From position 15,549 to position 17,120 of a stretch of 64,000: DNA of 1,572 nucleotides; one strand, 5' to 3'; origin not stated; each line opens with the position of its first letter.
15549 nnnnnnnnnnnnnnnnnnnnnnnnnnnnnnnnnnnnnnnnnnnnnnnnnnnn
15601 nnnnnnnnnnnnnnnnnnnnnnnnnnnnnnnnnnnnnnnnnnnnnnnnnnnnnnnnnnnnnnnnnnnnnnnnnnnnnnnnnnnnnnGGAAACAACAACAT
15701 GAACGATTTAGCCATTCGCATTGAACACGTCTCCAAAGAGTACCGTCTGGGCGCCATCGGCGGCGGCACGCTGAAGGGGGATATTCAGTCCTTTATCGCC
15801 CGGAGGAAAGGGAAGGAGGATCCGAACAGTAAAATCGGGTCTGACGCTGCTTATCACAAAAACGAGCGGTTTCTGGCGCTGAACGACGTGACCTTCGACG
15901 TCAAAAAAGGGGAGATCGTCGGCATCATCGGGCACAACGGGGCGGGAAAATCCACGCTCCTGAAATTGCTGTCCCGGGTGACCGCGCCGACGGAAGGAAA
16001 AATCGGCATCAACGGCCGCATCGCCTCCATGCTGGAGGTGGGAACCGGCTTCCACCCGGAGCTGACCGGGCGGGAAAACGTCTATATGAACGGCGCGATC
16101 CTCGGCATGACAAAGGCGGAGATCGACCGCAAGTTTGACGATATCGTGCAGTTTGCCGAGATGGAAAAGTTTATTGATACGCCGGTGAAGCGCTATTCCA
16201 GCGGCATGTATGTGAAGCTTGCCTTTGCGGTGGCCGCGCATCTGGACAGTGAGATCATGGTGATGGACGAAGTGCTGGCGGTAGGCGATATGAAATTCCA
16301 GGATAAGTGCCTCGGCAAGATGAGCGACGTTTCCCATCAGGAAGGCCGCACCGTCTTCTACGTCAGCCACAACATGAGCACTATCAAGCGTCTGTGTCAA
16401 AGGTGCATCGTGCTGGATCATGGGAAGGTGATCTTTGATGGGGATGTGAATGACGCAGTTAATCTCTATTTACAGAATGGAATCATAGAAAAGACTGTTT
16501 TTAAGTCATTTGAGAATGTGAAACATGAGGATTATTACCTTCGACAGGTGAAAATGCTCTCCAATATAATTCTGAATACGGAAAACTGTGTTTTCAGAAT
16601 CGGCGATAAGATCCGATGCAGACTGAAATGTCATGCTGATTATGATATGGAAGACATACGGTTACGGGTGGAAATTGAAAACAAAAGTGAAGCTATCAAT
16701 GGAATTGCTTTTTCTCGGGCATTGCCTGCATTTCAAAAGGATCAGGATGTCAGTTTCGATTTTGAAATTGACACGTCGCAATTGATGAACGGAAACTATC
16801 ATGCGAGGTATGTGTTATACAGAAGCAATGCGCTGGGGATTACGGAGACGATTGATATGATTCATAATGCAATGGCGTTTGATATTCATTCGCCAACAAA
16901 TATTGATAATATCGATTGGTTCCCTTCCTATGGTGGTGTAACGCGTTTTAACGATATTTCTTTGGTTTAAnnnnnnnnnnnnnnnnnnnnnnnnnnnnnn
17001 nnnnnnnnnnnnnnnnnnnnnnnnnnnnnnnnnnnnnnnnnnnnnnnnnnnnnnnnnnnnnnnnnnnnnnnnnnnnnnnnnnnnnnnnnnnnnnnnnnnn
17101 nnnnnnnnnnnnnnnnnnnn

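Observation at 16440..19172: Compositional break inside the Wzt/TagH-like gene: low-GC module covering the ATPase C-terminal domain plus two ATP-grasp genes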

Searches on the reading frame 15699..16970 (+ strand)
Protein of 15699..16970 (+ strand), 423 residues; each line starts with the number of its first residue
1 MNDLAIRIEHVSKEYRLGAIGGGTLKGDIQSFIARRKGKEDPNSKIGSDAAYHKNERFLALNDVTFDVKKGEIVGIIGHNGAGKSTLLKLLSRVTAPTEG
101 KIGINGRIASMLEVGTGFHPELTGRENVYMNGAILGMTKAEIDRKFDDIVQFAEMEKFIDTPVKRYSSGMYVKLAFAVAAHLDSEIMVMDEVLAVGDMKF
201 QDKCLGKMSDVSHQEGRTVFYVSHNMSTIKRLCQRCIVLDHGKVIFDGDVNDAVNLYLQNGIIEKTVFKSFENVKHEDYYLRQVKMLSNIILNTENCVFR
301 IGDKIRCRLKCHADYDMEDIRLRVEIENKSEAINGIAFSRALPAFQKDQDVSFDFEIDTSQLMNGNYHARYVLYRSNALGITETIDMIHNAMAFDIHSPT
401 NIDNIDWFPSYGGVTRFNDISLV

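Call 5: search_protein_families(library=pfam, proteins=[window:15699-16970:+], max_evalue=0.01)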
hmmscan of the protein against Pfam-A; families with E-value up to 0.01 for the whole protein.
window:15699-16970:+ (423 aa): 5 families
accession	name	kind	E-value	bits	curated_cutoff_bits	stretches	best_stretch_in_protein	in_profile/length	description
PF00005.33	ABC_tran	-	2.8e-23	83.5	25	1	61-192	1-135/137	ABC transporter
PF14524.12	Wzt_C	-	3.2e-06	27.6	30.4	1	295-399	24-133/143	Wzt C-terminal domain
PF13476.12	AAA_23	-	0.00026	22.1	27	1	58-92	7-40/201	AAA domain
PF13304.12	AAA_21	-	0.0005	20.7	27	1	73-94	1-22/304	AAA domain, putative AbiEii toxin, Type IV TA system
PF13555.12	AAA_29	-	0.00063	19.9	27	1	63-99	14-50/61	P-loop containing region of AAA domain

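Call 6: search_protein_families(library=ncbifam, proteins=[window:15699-16970:+], max_evalue=0.01)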
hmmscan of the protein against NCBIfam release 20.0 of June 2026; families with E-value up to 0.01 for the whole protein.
window:15699-16970:+ (423 aa): 185 families (the best 25 are shown)
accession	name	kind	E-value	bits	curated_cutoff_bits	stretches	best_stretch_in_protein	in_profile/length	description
NF010065.0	PRK13545.1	equivalog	1.1e-61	209.1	538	1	55-295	34-268/549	teichoic acids export protein ATP-binding subunit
NF050108.1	galactan_ABC_ATP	equivalog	4.6e-53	179.9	400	1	57-257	41-240/244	galactan export ABC transporter ATP-binding subunit Wzt/RfbE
NF010066.0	PRK13546.1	equivalog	6.4e-50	170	320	1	52-258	31-235/264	teichoic acids export ABC transporter ATP-binding subunit TagH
TIGR01188.1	drrA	subfamily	2.3e-34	119.1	312.45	1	56-310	4-263/302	daunorubicin resistance ABC transporter, ATP-binding protein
TIGR04521.1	ECF_ATPase_2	equivalog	1.2e-29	103.3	330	2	127-254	105-233/279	energy-coupling factor transporter ATPase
TIGR04520.1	ECF_ATPase_1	equivalog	3.8e-28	98.7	315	2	135-253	106-223/269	energy-coupling factor transporter ATPase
NF010059.0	PRK13536.1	equivalog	6.4e-27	94.2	549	1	60-264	58-272/342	nodulation factor ABC transporter ATP-binding protein NodI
TIGR01288.1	nodI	equivalog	9.1e-27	93.8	424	1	60-314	19-279/303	nodulation factor ABC transporter ATP-binding protein NodI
NF010060.0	PRK13537.1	equivalog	1.1e-25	90.1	521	1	58-263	28-243/314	nodulation factor ABC transporter ATP-binding protein NodI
NF033858.1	ABC2_perm_RbbA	equivalog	5e-25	87.6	1050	1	35-267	256-497/909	ribosome-associated ATPase/putative transporter RbbA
TIGR01186.1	proV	subfamily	7.2e-24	84.6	326.6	1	59-252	7-216/363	betaine/proline/choline family ABC transporter ATP-binding protein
TIGR03375.1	type_I_sec_LssB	subfamily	1.6e-23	82.9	693.1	2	53-106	475-528/696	type I secretion system permease/ATPase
NF010158.0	PRK13637.1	equivalog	1.7e-23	83.1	390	2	134-253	111-232/287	energy-coupling factor transporter ATPase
TIGR02142.1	modC_ABC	equivalog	7.2e-23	81.4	285.05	1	63-358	15-319/353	molybdenum ABC transporter ATP-binding protein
NF010156.0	PRK13635.1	equivalog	1.1e-22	80.5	392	2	54-109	16-71/279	energy-coupling factor ABC transporter ATP-binding protein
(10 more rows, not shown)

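Call 8: find_homologous_proteins(query=window:15699-16967:+, max_evalue=1e-10)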
Query window:15699-16967:+ (423 aa): 8000 proteins with E <= 1e-10 among 8000 candidates; the best 120 are listed.
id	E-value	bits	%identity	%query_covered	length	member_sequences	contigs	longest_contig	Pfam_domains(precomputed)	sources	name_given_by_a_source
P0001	1.7e-282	955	100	100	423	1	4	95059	PF14524.13,PF00005.34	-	-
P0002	9.1e-237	804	83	100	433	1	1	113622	PF00005.34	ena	-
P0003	4.3e-235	799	82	99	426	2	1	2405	PF14524.13,PF00005.34,PF13304.13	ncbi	-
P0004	6.9e-235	798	82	100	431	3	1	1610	PF00005.34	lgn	-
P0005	5.7e-232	788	80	100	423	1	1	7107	PF00005.34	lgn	-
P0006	1.6e-230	783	79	100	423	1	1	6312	PF00005.34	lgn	-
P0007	2.5e-230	783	80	100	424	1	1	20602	PF14524.13,PF00005.34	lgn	-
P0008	2.9e-230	783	80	100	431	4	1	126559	PF00005.34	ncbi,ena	-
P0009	6.9e-230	781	81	100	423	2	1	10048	PF14524.13,PF00005.34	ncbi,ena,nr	ncbi:MAG: ATP-binding cassette domain-containing protein [Clostridia bacterium]|nr:ATP-binding casse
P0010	2.8e-224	763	78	100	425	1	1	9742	PF00005.34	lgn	-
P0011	4.4e-206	703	72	100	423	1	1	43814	PF00005.34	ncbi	ncbi:MAG: ABC transporter ATP-binding protein [Acutalibacteraceae bacterium]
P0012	2.0e-202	691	72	100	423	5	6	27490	PF14524.13,PF00005.34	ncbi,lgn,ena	-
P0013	3.5e-200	684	70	100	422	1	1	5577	PF14524.13,PF00005.34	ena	-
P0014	5.6e-200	683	72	99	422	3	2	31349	PF14524.13,PF00005.34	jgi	-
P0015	3.1e-197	674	71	99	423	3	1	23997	PF00005.34,PF13304.13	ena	-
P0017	9.1e-193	659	72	100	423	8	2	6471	PF14524.13,PF00005.34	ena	-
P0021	6.7e-190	650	71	99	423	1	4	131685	PF00005.34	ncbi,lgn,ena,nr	ncbi:MAG: ABC transporter ATP-binding protein [Clostridia bacterium]|nr:ABC transporter ATP-binding 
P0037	2.0e-178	612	86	74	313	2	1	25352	PF14524.13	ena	-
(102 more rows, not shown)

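Call 9: find_encoding_contigs(protein=window:15699-16967:+, flank=10000, max_places=10)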
Protein window:15699-16967:+ (423 aa): 6 contigs read that carry it; 4 places shown.
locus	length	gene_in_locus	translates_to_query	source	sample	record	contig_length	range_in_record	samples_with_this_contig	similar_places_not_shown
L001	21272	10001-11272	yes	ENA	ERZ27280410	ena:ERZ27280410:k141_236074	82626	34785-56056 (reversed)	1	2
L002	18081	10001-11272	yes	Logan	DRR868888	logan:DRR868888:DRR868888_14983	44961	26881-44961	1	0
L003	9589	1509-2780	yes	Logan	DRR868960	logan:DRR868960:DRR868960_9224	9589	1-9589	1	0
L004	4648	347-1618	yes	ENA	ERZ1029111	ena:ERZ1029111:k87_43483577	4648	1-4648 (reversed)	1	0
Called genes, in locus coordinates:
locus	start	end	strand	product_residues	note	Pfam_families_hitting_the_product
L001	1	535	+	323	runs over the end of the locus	PF00535:Glycos_transf_2, PF10111:Glyco_tranf_2_2, PF13641:Glyco_tranf_2_3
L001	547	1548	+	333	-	PF00535:Glycos_transf_2, PF10111:Glyco_tranf_2_2, PF13641:Glyco_tranf_2_3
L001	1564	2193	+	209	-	PF08942:DUF1919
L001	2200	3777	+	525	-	PF13537:GATase_7 (weak), PF00733:Asn_synthase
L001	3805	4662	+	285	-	PF01061:ABC2_membrane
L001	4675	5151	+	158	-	-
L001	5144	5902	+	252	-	PF00535:Glycos_transf_2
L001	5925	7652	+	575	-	-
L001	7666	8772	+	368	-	PF02350:Epimerase_2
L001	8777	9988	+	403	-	PF00534:Glycos_transf_1, PF13692:Glyco_trans_1_4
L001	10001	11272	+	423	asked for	PF00005:ABC_tran, PF14524:Wzt_C (weak)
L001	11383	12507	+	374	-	PF14397:ATPgrasp_ST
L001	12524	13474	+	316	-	PF14305:ATPgrasp_TupA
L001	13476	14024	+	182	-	PF04892:VanZ-LLP1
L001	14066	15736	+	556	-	PF04892:VanZ-LLP1, PF14907:NTP_transf_5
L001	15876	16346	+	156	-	PF04542:Sigma70_r2, PF07638:Sigma70_ECF (weak), PF08281:Sigma70_r4_2, PF04545:Sigma70_r4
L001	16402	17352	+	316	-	-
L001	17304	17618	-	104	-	-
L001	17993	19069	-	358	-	PF07454:SpoIIP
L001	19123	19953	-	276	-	PF03418:Peptidase_A25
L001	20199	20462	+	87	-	PF01649:Ribosomal_S20p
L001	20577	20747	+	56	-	-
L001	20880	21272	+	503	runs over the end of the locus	-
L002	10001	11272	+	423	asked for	PF00005:ABC_tran, PF14524:Wzt_C (weak)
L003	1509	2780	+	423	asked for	PF00005:ABC_tran, PF14524:Wzt_C (weak)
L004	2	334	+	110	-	?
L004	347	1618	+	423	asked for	PF00005:ABC_tran, PF14524:Wzt_C (weak)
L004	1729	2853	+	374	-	PF14397:ATPgrasp_ST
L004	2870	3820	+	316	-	PF14305:ATPgrasp_TupA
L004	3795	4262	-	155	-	-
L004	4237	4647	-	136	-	?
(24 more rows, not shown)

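Call 12: find_encoding_contigs(protein=P0017, flank=10000, max_places=3)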
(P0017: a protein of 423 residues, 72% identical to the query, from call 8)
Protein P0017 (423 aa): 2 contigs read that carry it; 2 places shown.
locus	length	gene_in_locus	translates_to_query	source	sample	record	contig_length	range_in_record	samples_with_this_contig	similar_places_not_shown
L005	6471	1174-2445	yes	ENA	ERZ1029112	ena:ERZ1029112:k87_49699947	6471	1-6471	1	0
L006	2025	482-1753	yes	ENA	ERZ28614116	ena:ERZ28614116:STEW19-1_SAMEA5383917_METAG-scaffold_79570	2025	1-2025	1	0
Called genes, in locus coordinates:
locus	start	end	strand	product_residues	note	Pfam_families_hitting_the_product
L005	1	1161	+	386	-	?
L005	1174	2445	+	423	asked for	PF00005:ABC_tran, PF14524:Wzt_C (weak)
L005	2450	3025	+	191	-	PF00132:Hexapep, PF14602:Hexapep_2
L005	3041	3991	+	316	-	PF14305:ATPgrasp_TupA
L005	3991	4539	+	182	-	PF04892:VanZ-LLP1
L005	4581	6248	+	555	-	PF04892:VanZ-LLP1, PF14907:NTP_transf_5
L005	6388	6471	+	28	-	?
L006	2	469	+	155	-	?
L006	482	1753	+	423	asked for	PF00005:ABC_tran, PF14524:Wzt_C (weak)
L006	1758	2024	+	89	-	?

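Call 13: find_encoding_contigs(protein=P0021, flank=10000, max_places=2)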
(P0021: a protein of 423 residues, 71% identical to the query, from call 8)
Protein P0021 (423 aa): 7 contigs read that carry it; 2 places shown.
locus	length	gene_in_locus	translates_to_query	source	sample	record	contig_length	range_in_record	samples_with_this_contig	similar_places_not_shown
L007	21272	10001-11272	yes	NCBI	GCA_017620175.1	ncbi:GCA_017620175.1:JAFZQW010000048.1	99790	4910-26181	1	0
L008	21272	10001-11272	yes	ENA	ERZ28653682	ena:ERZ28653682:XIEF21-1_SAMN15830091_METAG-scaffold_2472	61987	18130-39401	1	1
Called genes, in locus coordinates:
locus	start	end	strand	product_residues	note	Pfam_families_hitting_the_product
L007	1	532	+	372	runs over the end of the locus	PF13439:Glyco_transf_4 (weak), PF00534:Glycos_transf_1, PF13692:Glyco_trans_1_4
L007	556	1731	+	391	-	PF14897:EpsG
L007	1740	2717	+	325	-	PF00535:Glycos_transf_2, PF10111:Glyco_tranf_2_2, PF13641:Glyco_tranf_2_3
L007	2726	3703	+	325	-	PF00535:Glycos_transf_2, PF10111:Glyco_tranf_2_2, PF13641:Glyco_tranf_2_3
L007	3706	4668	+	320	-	PF00535:Glycos_transf_2, PF10111:Glyco_tranf_2_2, PF13641:Glyco_tranf_2_3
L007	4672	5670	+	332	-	PF00535:Glycos_transf_2, PF10111:Glyco_tranf_2_2, PF13641:Glyco_tranf_2_3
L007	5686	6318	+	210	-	PF08942:DUF1919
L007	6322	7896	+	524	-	PF13537:GATase_7 (faint), PF00733:Asn_synthase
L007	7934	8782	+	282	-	PF01061:ABC2_membrane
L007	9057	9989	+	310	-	PF00534:Glycos_transf_1, PF13692:Glyco_trans_1_4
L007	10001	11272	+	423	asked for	PF00005:ABC_tran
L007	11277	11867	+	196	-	PF00132:Hexapep, PF14602:Hexapep_2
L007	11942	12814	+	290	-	PF14305:ATPgrasp_TupA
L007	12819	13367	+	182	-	PF04892:VanZ-LLP1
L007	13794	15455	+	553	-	PF04892:VanZ-LLP1, PF14907:NTP_transf_5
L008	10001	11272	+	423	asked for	PF00005:ABC_tran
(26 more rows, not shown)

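Call 14: find_encoding_contigs(protein=P0002, flank=10000, max_places=2)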
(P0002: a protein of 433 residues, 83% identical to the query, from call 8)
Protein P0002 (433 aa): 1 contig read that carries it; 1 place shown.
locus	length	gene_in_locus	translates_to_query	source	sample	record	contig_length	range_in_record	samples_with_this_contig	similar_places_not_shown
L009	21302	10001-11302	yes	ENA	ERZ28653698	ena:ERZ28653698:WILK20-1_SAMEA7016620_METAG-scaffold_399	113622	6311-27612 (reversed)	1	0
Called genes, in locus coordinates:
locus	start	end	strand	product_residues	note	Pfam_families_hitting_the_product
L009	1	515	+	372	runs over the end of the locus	PF13439:Glyco_transf_4, PF20706:GT4-conflict, PF00534:Glycos_transf_1, PF13692:Glyco_trans_1_4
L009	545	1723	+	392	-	PF14897:EpsG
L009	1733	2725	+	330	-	PF00535:Glycos_transf_2, PF10111:Glyco_tranf_2_2, PF13641:Glyco_tranf_2_3 (weak)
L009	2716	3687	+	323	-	PF00535:Glycos_transf_2, PF10111:Glyco_tranf_2_2, PF13641:Glyco_tranf_2_3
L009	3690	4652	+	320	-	PF00535:Glycos_transf_2, PF10111:Glyco_tranf_2_2 (weak), PF13641:Glyco_tranf_2_3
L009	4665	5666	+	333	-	PF00535:Glycos_transf_2, PF10111:Glyco_tranf_2_2, PF13641:Glyco_tranf_2_3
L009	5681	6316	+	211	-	PF08942:DUF1919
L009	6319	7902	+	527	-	PF00733:Asn_synthase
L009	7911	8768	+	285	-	PF01061:ABC2_membrane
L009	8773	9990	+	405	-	PF00534:Glycos_transf_1, PF13692:Glyco_trans_1_4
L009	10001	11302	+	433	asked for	PF00005:ABC_tran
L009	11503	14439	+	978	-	PF07959:Fucose_pyrophosphorylase, PF00288:GHMP_kinases_N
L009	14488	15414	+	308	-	-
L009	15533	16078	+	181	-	PF04892:VanZ-LLP1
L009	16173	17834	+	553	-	PF04892:VanZ-LLP1, PF14907:NTP_transf_5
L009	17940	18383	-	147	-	PF20251:Big_14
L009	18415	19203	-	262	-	PF00404:Dockerin_1 (weak)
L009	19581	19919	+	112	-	PF03551:PadR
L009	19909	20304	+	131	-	PF19615:DUF6120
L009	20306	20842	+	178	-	-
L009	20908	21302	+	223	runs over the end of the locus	PF04140:ICMT, PF04191:PEMT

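Call 20: search_protein_families(library=pfam, proteins=[L009:14479-15414:+], max_evalue=0.01)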
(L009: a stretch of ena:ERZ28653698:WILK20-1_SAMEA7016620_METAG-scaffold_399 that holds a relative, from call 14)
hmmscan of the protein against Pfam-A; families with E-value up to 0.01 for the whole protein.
L009:14479-15414:+ (311 aa): 0 families

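Call 41: find_encoding_contigs(protein=P0037, flank=8000, max_places=1)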
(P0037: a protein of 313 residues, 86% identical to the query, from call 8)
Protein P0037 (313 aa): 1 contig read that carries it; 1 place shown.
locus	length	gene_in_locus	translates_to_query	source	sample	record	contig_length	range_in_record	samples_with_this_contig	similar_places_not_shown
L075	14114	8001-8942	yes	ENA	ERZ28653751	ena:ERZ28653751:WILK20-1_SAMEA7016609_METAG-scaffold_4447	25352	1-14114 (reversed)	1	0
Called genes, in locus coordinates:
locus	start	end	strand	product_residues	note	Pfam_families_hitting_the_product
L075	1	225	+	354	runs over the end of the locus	-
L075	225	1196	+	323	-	PF00535:Glycos_transf_2, PF10111:Glyco_tranf_2_2, PF13641:Glyco_tranf_2_3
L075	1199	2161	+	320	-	PF00535:Glycos_transf_2, PF10111:Glyco_tranf_2_2, PF13641:Glyco_tranf_2_3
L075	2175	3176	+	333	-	PF00535:Glycos_transf_2, PF10111:Glyco_tranf_2_2, PF13641:Glyco_tranf_2_3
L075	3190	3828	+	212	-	PF08942:DUF1919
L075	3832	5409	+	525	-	PF00733:Asn_synthase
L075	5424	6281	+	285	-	PF01061:ABC2_membrane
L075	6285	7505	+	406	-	PF00534:Glycos_transf_1, PF13692:Glyco_trans_1_4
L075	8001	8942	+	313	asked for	PF14524:Wzt_C (weak)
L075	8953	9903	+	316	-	PF14305:ATPgrasp_TupA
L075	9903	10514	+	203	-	PF04892:VanZ-LLP1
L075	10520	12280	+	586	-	PF04892:VanZ-LLP1, PF14907:NTP_transf_5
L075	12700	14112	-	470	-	?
